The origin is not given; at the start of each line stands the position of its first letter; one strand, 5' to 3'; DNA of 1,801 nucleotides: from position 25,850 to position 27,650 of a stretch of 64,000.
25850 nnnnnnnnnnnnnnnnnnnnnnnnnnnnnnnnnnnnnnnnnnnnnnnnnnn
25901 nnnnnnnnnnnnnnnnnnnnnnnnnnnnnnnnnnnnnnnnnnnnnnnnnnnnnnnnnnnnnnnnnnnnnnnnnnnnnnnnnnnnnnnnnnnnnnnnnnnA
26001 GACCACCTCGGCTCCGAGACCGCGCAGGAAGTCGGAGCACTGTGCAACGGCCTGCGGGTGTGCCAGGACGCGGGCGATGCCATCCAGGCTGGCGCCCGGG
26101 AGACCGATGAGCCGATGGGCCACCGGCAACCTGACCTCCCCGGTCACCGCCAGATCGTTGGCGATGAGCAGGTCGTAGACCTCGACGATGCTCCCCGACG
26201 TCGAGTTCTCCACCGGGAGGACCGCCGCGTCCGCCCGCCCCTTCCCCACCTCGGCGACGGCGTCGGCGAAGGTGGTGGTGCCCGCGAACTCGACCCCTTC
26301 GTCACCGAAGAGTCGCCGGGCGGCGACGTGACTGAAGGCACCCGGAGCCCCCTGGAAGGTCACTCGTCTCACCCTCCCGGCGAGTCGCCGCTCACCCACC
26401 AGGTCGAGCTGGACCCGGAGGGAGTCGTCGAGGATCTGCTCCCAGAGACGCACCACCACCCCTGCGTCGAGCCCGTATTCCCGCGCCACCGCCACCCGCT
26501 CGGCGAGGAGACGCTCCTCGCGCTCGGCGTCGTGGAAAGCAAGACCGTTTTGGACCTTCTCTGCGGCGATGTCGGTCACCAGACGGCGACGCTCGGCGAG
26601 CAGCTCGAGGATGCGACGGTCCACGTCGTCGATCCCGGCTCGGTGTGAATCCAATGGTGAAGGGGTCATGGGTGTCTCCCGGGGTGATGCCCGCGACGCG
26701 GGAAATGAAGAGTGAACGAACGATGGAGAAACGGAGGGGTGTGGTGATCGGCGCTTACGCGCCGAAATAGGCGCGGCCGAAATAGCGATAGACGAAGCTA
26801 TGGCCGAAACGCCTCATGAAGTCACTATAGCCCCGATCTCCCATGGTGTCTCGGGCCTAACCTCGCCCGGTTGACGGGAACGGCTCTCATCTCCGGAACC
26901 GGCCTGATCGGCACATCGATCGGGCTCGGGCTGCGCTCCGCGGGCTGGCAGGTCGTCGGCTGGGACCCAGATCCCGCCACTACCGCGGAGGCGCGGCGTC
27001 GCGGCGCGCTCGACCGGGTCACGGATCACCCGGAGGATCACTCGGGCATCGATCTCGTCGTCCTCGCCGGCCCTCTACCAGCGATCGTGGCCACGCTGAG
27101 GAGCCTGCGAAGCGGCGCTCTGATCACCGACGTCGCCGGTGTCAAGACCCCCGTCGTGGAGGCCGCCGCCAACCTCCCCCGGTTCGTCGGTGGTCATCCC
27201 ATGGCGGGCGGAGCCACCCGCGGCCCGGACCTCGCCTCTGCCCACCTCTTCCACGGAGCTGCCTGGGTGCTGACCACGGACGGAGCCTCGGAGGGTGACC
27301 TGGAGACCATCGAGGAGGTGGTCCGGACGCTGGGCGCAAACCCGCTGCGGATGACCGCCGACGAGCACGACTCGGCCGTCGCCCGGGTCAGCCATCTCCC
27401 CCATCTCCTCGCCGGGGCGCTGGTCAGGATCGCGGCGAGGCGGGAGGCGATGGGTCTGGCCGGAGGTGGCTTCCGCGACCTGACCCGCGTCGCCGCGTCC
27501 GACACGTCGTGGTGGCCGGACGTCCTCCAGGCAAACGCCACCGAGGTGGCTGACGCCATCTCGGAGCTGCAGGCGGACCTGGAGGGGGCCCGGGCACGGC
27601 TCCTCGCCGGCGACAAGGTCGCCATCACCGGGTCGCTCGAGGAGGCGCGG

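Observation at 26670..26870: Tyr/Phe-rich 20-aa leader peptide with rare TAT codons upstream of the CM-PDT-DAHPS gene: candidate attenuator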

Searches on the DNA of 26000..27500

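Call 4: search_rna_families(source=window, start=26000, end=27500, threshold=evalue, max_evalue=10)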
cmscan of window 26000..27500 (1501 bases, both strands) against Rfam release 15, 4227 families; matches with E-value up to 10: 5.
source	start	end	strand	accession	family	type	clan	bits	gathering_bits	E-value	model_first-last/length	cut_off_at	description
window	26829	26943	+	RF02146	MEG8_2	Gene; lncRNA;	-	23.8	45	0.57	1-111/111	no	Maternally expressed 8 exon 2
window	26052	26143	-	RF03981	mir-8799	Gene; miRNA;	CL00146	20.2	46.2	4.4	1-90/90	no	mir-8799 microRNA precursor family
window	26087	26152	-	RF04019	MIR950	Gene; miRNA;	-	20.1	95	1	1-92/92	no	MIR950 microRNA precursor family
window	26449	26553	-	RF02128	GNAS-AS1_2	Gene; lncRNA;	-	17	47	6.7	1-118/118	no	GNAS antisense RNA 1 conserved region 2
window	26784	26838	+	RF01145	sR14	Gene; snRNA; snoRNA; CD-box;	-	11.2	38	6.1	1-54/54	no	Small nucleolar RNA sR14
